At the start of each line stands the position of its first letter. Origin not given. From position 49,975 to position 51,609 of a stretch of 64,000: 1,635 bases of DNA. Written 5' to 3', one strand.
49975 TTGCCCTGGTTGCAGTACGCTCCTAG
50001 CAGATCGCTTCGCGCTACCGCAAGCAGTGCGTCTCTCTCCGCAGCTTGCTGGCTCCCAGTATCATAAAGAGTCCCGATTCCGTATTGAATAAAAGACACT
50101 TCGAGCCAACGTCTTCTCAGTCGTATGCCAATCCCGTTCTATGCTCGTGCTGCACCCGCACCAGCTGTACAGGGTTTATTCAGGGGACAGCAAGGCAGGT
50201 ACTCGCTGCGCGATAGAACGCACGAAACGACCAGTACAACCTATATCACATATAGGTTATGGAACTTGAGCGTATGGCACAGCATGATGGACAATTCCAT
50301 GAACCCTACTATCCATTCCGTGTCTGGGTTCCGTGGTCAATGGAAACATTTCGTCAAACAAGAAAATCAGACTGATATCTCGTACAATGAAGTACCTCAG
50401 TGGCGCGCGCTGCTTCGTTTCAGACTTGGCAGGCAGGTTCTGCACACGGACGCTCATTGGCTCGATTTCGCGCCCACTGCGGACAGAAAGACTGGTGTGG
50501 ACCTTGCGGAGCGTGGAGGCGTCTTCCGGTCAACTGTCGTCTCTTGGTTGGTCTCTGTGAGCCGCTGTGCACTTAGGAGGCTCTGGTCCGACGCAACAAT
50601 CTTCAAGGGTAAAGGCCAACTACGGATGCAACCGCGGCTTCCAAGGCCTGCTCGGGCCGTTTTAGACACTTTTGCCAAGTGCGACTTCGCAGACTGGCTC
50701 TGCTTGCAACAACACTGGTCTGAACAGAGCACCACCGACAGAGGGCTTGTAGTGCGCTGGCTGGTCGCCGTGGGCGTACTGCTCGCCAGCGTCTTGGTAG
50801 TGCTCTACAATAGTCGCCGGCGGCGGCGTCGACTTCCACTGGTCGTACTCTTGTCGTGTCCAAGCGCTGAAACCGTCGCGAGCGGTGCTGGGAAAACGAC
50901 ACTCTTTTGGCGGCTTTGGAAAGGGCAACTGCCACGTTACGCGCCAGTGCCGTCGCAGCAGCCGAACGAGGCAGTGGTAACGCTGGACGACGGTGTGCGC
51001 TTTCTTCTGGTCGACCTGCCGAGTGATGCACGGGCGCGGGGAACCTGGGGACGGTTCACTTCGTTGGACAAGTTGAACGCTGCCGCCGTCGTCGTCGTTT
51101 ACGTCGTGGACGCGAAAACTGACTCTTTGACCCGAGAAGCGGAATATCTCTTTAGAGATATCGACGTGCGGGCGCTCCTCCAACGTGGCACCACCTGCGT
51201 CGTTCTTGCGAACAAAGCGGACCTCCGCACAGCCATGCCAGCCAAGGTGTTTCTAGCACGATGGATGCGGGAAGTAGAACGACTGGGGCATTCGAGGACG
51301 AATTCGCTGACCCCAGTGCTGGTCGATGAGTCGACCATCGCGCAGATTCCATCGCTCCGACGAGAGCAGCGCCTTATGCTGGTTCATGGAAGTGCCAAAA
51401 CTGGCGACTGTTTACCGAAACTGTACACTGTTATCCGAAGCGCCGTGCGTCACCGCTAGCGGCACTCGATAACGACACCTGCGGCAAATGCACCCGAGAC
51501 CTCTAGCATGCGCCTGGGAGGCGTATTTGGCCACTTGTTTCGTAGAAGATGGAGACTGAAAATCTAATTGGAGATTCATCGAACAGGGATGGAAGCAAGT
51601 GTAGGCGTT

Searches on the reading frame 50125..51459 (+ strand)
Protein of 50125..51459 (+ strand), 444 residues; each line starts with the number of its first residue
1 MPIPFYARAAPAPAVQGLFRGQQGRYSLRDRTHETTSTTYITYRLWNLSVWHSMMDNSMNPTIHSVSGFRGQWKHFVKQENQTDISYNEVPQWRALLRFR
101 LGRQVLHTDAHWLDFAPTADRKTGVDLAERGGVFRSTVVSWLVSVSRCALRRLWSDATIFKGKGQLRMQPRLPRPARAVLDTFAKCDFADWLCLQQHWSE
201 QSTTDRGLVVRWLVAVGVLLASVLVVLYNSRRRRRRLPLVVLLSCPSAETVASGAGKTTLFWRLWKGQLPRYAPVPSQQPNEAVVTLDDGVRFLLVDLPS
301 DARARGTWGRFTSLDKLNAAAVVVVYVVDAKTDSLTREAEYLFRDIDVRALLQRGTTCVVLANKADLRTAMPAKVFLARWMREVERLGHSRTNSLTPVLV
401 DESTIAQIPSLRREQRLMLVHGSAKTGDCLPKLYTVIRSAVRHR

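Call 72: search_protein_families(library=pfam, proteins=[window:50125-51459:+], max_evalue=0.001)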
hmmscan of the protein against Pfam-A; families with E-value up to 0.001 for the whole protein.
window:50125-51459:+ (444 aa): 3 families
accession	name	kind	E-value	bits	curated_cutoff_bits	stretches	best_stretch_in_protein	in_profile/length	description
PF09439.16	SRPRB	-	2.3e-08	34.1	25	1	253-398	12-152/178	Signal recognition particle receptor beta subunit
PF00025.27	Arf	-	7.6e-08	32.5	22.3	1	254-374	24-134/174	ADP-ribosylation factor family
PF03029.23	ATP_bind_1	-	0.00021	21.6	27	1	292-441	92-238/240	Conserved hypothetical ATP binding protein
